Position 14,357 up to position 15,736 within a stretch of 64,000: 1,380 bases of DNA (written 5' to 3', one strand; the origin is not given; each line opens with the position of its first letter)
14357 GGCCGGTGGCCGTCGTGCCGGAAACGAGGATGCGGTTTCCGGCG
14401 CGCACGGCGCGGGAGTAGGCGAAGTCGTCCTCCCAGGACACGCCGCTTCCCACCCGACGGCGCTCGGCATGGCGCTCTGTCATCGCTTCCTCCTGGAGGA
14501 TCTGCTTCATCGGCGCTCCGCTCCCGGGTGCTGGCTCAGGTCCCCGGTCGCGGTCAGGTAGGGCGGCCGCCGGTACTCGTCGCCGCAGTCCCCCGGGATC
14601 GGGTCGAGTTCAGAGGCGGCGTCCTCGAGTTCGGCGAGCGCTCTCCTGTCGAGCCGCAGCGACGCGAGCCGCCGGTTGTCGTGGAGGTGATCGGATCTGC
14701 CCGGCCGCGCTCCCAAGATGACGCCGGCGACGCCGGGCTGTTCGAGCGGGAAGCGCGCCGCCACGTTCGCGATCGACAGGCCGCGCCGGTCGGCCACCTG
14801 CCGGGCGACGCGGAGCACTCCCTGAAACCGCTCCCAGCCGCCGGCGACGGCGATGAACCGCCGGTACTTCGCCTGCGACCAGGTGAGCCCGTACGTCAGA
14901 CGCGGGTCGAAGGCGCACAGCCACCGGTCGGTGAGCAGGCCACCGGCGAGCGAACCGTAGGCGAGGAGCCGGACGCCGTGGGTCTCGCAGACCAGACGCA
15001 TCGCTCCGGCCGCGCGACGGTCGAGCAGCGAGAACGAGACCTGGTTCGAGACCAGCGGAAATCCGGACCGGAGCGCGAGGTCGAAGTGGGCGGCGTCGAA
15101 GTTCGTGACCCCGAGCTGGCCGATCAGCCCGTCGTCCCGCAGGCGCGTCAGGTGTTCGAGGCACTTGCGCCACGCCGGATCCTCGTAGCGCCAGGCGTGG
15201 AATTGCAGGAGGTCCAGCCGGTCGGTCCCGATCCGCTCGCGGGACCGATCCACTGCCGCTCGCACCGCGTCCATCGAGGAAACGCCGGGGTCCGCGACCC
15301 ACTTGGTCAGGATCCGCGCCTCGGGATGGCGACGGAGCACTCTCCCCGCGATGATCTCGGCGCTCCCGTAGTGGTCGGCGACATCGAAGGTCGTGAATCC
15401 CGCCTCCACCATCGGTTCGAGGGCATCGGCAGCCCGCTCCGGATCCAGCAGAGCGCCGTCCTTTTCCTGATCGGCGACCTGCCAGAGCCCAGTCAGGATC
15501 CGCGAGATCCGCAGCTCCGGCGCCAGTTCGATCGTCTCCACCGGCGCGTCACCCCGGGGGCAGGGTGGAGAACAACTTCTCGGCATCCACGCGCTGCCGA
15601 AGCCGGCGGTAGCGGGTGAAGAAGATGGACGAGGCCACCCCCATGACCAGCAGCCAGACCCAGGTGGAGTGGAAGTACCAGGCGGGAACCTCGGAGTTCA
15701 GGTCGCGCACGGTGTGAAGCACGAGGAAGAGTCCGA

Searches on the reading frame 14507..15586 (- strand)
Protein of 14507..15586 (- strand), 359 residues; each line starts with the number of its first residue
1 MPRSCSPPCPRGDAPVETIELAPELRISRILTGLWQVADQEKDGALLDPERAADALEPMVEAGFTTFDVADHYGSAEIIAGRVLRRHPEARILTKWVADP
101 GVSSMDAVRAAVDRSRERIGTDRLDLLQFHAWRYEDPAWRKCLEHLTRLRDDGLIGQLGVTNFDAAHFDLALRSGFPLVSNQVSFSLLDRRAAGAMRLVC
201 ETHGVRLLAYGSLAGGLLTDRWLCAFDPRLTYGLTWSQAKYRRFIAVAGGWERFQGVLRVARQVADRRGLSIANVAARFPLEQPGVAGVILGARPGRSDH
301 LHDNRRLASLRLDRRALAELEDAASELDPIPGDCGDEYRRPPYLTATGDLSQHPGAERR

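Call 9: search_protein_families(library=pfam, proteins=[window:14507-15586:-], max_evalue=0.01)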
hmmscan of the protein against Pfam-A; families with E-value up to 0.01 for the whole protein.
window:14507-15586:- (359 aa): 1 family
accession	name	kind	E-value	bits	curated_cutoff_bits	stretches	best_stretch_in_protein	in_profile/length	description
PF00248.27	Aldo_ket_red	-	5.9e-49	167.1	24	1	30-322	2-288/291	Aldo/keto reductase family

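Call 10: search_protein_families(library=padloc, proteins=[window:14507-15586:-], max_evalue=0.0001)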
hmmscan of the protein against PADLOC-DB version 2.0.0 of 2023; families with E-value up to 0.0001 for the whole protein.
window:14507-15586:- (359 aa): 0 families

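Call 106: search_protein_families(library=pfam, alignment_id=A6, max_evalue=0.00001)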
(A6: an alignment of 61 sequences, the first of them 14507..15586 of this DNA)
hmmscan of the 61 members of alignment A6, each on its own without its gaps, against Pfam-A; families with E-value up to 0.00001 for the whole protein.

A. member 1, window:14507-15586:- (359 aa): 1 family
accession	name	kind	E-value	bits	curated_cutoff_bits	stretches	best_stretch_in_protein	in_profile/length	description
PF00248.27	Aldo_ket_red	-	5.9e-49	167.1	24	1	30-322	2-288/291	Aldo/keto reductase family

B. families by the number of members that match (of 61 scanned): 56 families (the first 25 are shown)
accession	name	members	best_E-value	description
PF15902.12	Sortilin-Vps10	2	2.4e-30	Sortilin, neurotensin receptor 3,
PF13088.12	BNR_2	2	3.5e-09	BNR repeat-like domain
PF02012.26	BNR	2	1.3e-08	BNR/Asp-box repeat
PF02652.20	Lactate_perm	1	2.4e-99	L-lactate permease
PF00926.24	DHBP_synthase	1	1.6e-87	3,4-dihydroxy-2-butanone 4-phosphate synthase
PF01259.24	SAICAR_synt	1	1.1e-72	SAICAR synthetase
PF00925.25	GTP_cyclohydro2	1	6.9e-70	GTP cyclohydrolase II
PF00248.27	Aldo_ket_red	1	5.9e-49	Aldo/keto reductase family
PF07837.17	FTCD_N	1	1.6e-48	Formiminotransferase domain, N-terminal subdomain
PF02464.23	CinA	1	2.1e-48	Competence-damaged protein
PF00677.23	Lum_binding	1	8.4e-39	Lumazine binding domain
PF13520.12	AA_permease_2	1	1.7e-38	Amino acid permease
PF17676.7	Peptidase_S66C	1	5.2e-37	LD-carboxypeptidase C-terminal domain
PF01872.23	RibD_C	1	1.3e-36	RibD C-terminal domain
PF04608.18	PgpA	1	2.1e-35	Phosphatidylglycerophosphatase A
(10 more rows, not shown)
